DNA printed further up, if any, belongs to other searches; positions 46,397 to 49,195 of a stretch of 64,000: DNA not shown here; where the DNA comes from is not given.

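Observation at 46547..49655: Translationally coupled Ompalpha-like anchor and 832-aa OstA/LptD-like outer-membrane protein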

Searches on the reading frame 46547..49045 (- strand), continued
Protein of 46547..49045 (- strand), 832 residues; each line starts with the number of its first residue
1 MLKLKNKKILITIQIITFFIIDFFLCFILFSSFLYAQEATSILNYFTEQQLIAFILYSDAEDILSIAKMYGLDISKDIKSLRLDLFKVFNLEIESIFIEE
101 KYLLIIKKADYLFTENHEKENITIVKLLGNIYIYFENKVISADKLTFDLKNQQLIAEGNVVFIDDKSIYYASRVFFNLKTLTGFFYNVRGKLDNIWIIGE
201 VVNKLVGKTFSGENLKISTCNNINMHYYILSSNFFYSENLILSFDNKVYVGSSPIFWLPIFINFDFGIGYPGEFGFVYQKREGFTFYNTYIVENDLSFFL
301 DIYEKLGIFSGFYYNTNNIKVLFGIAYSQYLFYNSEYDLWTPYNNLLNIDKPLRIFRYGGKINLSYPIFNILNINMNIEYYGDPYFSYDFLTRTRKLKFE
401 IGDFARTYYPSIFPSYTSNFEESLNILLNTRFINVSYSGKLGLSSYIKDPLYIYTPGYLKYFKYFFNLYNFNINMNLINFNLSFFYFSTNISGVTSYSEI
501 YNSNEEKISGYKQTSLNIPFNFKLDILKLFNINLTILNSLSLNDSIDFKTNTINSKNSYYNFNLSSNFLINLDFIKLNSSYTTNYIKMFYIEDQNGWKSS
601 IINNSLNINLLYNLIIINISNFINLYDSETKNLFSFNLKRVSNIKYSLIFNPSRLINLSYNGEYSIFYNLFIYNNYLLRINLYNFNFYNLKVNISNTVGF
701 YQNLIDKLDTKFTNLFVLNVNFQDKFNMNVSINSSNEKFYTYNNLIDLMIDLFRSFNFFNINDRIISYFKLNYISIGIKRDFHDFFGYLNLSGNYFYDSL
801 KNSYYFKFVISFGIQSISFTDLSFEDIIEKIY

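Call 28: search_protein_families(library=ncbifam, alignment_id=A2, max_evalue=0.01)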
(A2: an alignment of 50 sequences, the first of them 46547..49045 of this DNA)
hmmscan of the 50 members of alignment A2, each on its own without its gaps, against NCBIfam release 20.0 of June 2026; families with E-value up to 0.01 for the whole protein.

A. member 1, window:46547-49045:- (832 aa): 0 families

B. families by the number of members that match (of 50 scanned): 4 families
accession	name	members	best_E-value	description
TIGR04409.1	LptC_YrbK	6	5e-05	LPS export ABC transporter periplasmic protein LptC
NF003358.0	PRK04423.1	4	4.9e-06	LPS-assembly protein LptD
TIGR03002.1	outer_YhbN_LptA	3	4.3e-05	lipopolysaccharide transport periplasmic protein LptA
NF002997.0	PRK03761.1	1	8.4e-05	LPS assembly protein LptD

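Call 29: list_cluster_members(proteins=[P0005, P0006, P0007, P0008, P0009, P0010, P0012, P0016, P0019, P0024])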
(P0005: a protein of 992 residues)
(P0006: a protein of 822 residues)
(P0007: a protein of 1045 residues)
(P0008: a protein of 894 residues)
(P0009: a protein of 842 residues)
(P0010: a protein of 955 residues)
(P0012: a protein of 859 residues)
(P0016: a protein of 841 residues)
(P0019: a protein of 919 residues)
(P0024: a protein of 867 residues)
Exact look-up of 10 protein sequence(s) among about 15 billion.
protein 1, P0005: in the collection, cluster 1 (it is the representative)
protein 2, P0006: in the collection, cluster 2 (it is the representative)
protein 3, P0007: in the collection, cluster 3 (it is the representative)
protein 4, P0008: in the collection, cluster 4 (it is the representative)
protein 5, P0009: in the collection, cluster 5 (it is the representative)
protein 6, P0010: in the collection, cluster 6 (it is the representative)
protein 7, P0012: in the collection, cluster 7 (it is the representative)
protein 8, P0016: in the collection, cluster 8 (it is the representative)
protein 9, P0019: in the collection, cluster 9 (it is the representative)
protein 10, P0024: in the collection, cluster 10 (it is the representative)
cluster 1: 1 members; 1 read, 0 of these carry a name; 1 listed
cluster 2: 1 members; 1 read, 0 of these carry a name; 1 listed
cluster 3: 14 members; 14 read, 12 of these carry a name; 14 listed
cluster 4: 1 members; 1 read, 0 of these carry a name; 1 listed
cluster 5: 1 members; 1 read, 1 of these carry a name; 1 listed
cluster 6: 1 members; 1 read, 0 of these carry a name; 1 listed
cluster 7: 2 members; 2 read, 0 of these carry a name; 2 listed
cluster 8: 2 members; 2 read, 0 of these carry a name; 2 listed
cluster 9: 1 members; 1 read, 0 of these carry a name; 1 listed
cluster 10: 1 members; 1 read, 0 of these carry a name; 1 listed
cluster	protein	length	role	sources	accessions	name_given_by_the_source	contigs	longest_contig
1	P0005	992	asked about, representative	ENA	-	-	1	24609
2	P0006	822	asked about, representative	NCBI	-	-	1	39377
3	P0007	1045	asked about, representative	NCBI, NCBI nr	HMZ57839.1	MAG TPA: LPS-assembly protein LptD, partial [Leptospiraceae bacterium] | LPS-assembly protein LptD [Leptospiraceae bacterium]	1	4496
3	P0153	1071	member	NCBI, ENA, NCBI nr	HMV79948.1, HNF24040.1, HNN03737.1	MAG TPA: LPS-assembly protein LptD [Leptospiraceae bacterium] | LPS-assembly protein LptD [Leptospiraceae bacterium]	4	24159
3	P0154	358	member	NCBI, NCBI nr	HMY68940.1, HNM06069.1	MAG TPA: LPS-assembly protein LptD, partial [Leptospiraceae bacterium] | LPS-assembly protein LptD [Leptospiraceae bacterium]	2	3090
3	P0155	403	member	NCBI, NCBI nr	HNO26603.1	MAG TPA: hypothetical protein PKK94_26725, partial [Leptospiraceae bacterium] | hypothetical protein [Leptospiraceae bacterium]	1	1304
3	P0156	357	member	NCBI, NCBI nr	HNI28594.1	MAG TPA: LPS-assembly protein LptD, partial [Leptospiraceae bacterium] | LPS-assembly protein LptD [Leptospiraceae bacterium]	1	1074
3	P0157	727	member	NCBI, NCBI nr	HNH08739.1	MAG TPA: LPS-assembly protein LptD, partial [Leptospiraceae bacterium] | LPS-assembly protein LptD [Leptospiraceae bacterium]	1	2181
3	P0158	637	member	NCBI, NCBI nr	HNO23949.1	MAG TPA: LPS-assembly protein LptD, partial [Leptospiraceae bacterium] | LPS-assembly protein LptD [Leptospiraceae bacterium]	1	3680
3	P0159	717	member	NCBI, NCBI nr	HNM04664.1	MAG TPA: hypothetical protein PKK05_17255, partial [Leptospiraceae bacterium] | hypothetical protein [Leptospiraceae bacterium]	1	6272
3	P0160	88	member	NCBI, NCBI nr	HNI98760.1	MAG TPA: hypothetical protein PL169_22030, partial [Leptospiraceae bacterium] | hypothetical protein [Leptospiraceae bacterium]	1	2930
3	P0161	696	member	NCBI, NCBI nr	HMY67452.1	MAG TPA: hypothetical protein PL163_12440, partial [Leptospiraceae bacterium] | hypothetical protein [Leptospiraceae bacterium]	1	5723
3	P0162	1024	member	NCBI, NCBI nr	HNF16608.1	MAG TPA: LPS-assembly protein LptD, partial [Leptospiraceae bacterium] | LPS-assembly protein LptD [Leptospiraceae bacterium]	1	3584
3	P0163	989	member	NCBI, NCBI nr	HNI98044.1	MAG TPA: LPS-assembly protein LptD, partial [Leptospiraceae bacterium] | LPS-assembly protein LptD [Leptospiraceae bacterium]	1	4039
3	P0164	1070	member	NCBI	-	-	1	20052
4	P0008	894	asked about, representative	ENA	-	-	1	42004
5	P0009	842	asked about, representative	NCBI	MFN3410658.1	MAG: hypothetical protein ACK4YF_00670 [Exilispira sp.]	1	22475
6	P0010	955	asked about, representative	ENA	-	-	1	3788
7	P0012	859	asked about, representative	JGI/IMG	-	-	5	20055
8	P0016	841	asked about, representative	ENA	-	-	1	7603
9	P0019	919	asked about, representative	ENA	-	-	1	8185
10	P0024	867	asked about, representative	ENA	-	-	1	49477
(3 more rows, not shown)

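Call 33: predict_structure(alignment_id=A2)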
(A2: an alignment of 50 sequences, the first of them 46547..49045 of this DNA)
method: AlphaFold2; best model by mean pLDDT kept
length: 832 residues; sequences in the alignment: 50
mean_pLDDT: 85.8   pTM: 0.61
mean pLDDT of the five models: 85.8, 84.9, 83.3, 83.3, 83.3
residues with pLDDT >= 90: 422; 70-90: 314; 50-70: 59; < 50: 37
segments of 3 or more residues with pLDDT < 50: 1-6, 27-40, 94-100, 117-119, 266-271
pLDDT, mean of each block of 10 residues (from residue 1): 51 73 53 40 74 80 90 90 88 53 74 65 80 84 89 91 88 91 92 85 87 89 83 86 84 77 52 72 87 87 93 95 95 84 64 89 94 97 93 74 63 86 96 96 93 88 97 93 92 97 96 95 88 89 93 91 93 94 93 87 97 94 95 91 97 95 96 97 89 96 92 96 91 91 86 85 89 94 89 88 88 80 79 81
secondary structure, 60 per line:
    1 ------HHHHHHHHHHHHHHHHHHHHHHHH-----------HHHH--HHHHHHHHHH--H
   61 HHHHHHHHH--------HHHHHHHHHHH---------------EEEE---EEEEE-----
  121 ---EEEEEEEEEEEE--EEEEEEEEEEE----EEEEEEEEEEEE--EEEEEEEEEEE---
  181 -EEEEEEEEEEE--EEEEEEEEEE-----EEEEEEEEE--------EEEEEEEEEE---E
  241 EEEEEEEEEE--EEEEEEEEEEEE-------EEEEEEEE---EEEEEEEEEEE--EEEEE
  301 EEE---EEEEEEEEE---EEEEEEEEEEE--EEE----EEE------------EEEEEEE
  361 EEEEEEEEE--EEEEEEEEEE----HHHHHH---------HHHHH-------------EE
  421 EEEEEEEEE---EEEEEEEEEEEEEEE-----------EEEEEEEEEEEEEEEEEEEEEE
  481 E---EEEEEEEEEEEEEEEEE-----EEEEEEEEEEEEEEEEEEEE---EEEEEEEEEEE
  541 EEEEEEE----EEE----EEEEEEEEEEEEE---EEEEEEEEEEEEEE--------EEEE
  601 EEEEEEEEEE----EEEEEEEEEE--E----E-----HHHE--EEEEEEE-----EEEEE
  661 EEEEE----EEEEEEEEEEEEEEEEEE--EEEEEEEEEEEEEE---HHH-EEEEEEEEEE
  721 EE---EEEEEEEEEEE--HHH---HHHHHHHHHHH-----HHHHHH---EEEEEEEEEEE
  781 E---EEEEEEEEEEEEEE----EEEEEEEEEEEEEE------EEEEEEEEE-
elements in order (helices of 4 or more, strands of 3 or more residues): H7-30 H42-45 H48-57 H60-69 H78-88 E104-107 E111-115 E124-135 E138-148 E153-164 E167-177 E182-192 E195-204 E210-218 E227-236 E240-250 E253-264 E272-279 E283-293 E296-303 E307-315 E319-329 E332-334 E339-341 E354-369 E372-381 H386-391 H401-405 E419-429 E433-447 E459-481 E485-501 E507-526 E530-547 E552-554 E559-571 E575-588 E597-610 E615-624 E644-650 E656-665 E670-687 E690-703 E711-722 E726-736 H745-755 H761-766 E770-781 E785-798 E803-816 E823-831

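Call 35: fold_search(model_id=the predicted structure, library=pdb)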
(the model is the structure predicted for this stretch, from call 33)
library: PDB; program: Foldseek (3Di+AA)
matches with E <= 10: 829; with E <= 0.001: 115
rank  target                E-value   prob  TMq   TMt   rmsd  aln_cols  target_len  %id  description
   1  9kn3_A                1.5e-26  1.00  0.50  0.54   9.5       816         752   11  Cryo-EM structure of LptDEM complex from Escherichia coli (released 2025-07-23)
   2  4q35_A                1.8e-26  1.00  0.44  0.47  10.6       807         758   11  Structure of a membrane protein (released 2014-06-25)
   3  9ia0_A                1.5e-25  1.00  0.47  0.51  10.0       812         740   11  LpDE from Escherichia coli (released 2025-12-10)
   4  8h1s_A                2.0e-25  1.00  0.47  0.47  10.8       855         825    9  Crystal structure of apo-LptDE complex (released 2023-10-11)
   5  9a39_MODEL_1_A        2.1e-25  1.00  0.45  0.47  12.2       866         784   11  Model of E. coli LptD by in-cell photo-crosslinking MS and deep learning (released 2023-02-24)
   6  5iv9_A                5.9e-25  1.00  0.49  0.53   9.7       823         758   11  The LPS Transporter LptDE from Klebsiella pneumoniae, full-length (released 2016-05-18)
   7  8h1s_C                1.0e-24  1.00  0.48  0.48  10.5       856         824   10  Crystal structure of apo-LptDE complex (released 2023-10-11)
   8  8h1r_D                1.5e-24  1.00  0.49  0.51   9.9       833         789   10  Crystal structure of LptDE-YifL complex (released 2023-10-25)
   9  9rps_A                1.7e-23  1.00  0.47  0.52   9.5       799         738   11  Cryo-EM structure of Shigella flexneri LptDE in complex with RTP45 superinfection exclusion protein from RTP bacteriop (released 2025-12-10)
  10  8h1r_A                3.2e-23  1.00  0.47  0.51  10.1       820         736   10  Crystal structure of LptDE-YifL complex (released 2023-10-25)
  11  9ia5_A                4.1e-23  1.00  0.47  0.52   9.6       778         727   11  LpDEM from Escherichia coli (released 2025-12-10)
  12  9rpr_A                4.2e-23  1.00  0.48  0.53   9.7       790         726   11  Cryo-EM structure of LptDEM complex containing Shigella flexneri LptE and endogenous E. coli LptD and LptM (released 2025-12-10)
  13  9fz5_A                1.2e-22  1.00  0.49  0.54   9.1       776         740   10  Cryo-EM structure of LptDE-YedD complex from Escherichia Coli (released 2025-04-09)
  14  9ia2_A                2.8e-21  1.00  0.45  0.51   9.7       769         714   11  LpDEM from Escherichia coli (released 2025-12-10)
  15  7omm_A                2.3e-20  1.00  0.48  0.55   9.2       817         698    9  Cryo-EM structure of N. gonorhoeae LptDE in complex with ProMacrobodies (MBPs have not been built de novo) (released 2022-05-04)
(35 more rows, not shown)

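Call 37: find_encoding_contigs(protein=P0009, flank=8000, max_places=1)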
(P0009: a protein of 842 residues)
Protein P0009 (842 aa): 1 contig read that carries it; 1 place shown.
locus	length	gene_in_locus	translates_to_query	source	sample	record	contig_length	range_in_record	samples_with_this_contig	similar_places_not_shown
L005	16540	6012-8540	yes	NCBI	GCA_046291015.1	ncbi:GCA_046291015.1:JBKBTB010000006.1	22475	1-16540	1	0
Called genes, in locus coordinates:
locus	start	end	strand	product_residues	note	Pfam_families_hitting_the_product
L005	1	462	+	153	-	?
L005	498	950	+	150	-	PF02130:YbeY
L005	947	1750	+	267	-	PF00571:CBS, PF03471:CorC_HlyC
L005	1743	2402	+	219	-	-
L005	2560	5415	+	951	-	PF00005:ABC_tran (faint), PF02463:SMC_N (faint), PF03193:RsgA_GTPase (faint), PF13175:AAA_15 (faint), PF13191:AAA_16 (faint), PF13555:AAA_29 (faint), PF17760:UvrA_inter, PF17755:UvrA_DNA-bind, +3 more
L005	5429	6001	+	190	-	PF00395:SLH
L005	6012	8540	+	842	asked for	-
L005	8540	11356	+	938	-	PF02463:SMC_N, PF13304:AAA_21 (weak), PF13476:AAA_23, PF13555:AAA_29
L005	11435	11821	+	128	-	-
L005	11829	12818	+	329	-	PF07719:TPR_2 (faint)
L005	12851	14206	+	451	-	PF02881:SRP54_N, PF00448:SRP54, PF02978:SRP_SPB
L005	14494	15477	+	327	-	PF00152:tRNA-synt_2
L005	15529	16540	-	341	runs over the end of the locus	PF10974:DUF2804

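Call 38: find_encoding_contigs(protein=P0006, flank=8000, max_places=1)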
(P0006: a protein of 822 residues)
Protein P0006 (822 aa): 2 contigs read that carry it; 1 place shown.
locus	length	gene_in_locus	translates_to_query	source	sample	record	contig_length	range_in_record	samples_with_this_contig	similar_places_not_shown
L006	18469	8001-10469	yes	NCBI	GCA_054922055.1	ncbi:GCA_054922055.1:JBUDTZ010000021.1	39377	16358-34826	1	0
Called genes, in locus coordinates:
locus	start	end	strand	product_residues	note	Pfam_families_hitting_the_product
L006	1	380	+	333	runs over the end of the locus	PF02562:PhoH, PF13604:AAA_30 (weak)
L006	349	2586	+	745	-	PF07697:7TMR-HDED, PF07698:7TM-7TMR_HD, PF01966:HD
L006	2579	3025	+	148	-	PF02130:YbeY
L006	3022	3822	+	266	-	PF00571:CBS, PF03471:CorC_HlyC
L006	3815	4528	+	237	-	-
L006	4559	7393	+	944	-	PF00005:ABC_tran (faint), PF02463:SMC_N (faint), PF13191:AAA_16 (faint), PF13304:AAA_21 (faint), PF13481:AAA_25 (faint), PF13555:AAA_29 (faint), PF17760:UvrA_inter, PF17755:UvrA_DNA-bind, +1 more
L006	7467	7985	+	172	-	PF00395:SLH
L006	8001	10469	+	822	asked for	-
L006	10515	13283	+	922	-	PF02463:SMC_N, PF13175:AAA_15, PF13304:AAA_21 (weak)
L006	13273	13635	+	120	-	-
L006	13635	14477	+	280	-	-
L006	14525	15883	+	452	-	PF02881:SRP54_N, PF06414:Zeta_toxin (faint), PF13401:AAA_22 (weak), PF13604:AAA_30 (faint), PF00448:SRP54, PF01656:CbiA (weak), PF02978:SRP_SPB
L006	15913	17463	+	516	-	PF00890:FAD_binding_2, PF01266:DAO, PF03486:HI0933_like (faint), PF07992:Pyr_redox_2 (faint), PF13450:NAD_binding_8 (weak), PF02910:Succ_DH_flav_C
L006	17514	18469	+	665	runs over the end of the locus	PF09334:tRNA-synt_1g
